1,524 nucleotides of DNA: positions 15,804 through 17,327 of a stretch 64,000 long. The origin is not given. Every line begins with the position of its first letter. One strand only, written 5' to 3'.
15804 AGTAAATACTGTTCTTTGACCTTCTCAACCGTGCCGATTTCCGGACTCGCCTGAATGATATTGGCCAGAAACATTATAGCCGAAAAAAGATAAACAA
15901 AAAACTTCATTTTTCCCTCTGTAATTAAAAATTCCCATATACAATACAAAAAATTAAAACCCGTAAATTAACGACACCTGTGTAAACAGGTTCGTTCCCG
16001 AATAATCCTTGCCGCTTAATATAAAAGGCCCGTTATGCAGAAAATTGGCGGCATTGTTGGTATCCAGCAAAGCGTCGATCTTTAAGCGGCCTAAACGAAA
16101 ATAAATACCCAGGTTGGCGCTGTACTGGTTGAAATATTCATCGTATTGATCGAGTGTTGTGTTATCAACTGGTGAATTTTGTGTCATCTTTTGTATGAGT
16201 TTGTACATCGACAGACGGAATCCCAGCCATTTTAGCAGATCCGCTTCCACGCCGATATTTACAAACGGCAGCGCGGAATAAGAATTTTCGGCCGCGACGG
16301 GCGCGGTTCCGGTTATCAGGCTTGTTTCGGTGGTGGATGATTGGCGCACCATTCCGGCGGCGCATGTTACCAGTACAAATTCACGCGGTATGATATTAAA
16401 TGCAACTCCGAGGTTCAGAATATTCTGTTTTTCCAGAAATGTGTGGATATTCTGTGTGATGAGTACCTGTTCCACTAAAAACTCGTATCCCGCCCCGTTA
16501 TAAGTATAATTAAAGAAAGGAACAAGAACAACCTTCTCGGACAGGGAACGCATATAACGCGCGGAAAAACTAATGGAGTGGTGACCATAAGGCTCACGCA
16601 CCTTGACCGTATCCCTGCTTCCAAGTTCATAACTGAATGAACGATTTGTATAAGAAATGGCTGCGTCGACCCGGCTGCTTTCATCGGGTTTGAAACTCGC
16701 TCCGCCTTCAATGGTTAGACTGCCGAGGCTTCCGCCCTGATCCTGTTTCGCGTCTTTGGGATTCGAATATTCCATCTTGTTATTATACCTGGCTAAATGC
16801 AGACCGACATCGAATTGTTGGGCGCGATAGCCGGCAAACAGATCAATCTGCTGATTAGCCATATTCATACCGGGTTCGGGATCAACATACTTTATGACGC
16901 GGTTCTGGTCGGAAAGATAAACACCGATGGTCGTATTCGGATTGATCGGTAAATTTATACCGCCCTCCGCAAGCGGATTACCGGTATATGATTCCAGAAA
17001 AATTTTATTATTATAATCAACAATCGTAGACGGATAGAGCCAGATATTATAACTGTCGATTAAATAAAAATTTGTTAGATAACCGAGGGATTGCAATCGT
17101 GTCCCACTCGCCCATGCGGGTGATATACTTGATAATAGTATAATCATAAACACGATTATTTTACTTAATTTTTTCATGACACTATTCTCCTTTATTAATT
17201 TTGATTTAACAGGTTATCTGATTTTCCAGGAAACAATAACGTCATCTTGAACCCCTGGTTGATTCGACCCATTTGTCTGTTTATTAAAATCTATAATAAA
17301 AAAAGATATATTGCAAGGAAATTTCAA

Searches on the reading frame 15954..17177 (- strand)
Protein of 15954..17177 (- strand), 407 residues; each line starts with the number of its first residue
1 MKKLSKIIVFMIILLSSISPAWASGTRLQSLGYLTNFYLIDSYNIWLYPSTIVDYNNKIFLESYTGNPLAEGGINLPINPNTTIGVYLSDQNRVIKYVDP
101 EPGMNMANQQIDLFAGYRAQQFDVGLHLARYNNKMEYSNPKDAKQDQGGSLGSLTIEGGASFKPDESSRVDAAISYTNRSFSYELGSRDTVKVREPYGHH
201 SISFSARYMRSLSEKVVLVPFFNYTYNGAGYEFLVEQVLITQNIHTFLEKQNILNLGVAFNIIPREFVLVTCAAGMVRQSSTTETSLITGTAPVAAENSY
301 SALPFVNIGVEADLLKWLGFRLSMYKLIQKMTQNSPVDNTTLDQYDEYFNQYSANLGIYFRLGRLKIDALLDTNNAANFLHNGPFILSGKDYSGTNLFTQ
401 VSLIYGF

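Call 5: search_protein_families(library=pfam, proteins=[window:15954-17177:-], max_evalue=0.01)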
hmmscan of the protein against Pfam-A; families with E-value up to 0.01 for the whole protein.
window:15954-17177:- (407 aa): 0 families

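Call 6: search_protein_families(library=padloc, proteins=[window:15954-17177:-], max_evalue=0.01)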
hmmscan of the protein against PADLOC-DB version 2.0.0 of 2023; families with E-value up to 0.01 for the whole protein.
window:15954-17177:- (407 aa): 0 families

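Call 7: search_protein_families(library=ncbifam, proteins=[window:15954-17177:-], max_evalue=1)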
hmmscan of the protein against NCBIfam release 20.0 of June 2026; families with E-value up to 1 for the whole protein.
window:15954-17177:- (407 aa): 2 families
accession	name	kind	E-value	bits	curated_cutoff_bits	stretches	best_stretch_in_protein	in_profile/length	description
NF053618.2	PopA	subfamily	3.4e-20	72.8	150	2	1-149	1-162/366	PopA family porin-like outer membrane protein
NF006250.0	PRK08388.1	equivalog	0.026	15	137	1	231-286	4-59/119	putative monovalent cation/H+ antiporter subunit C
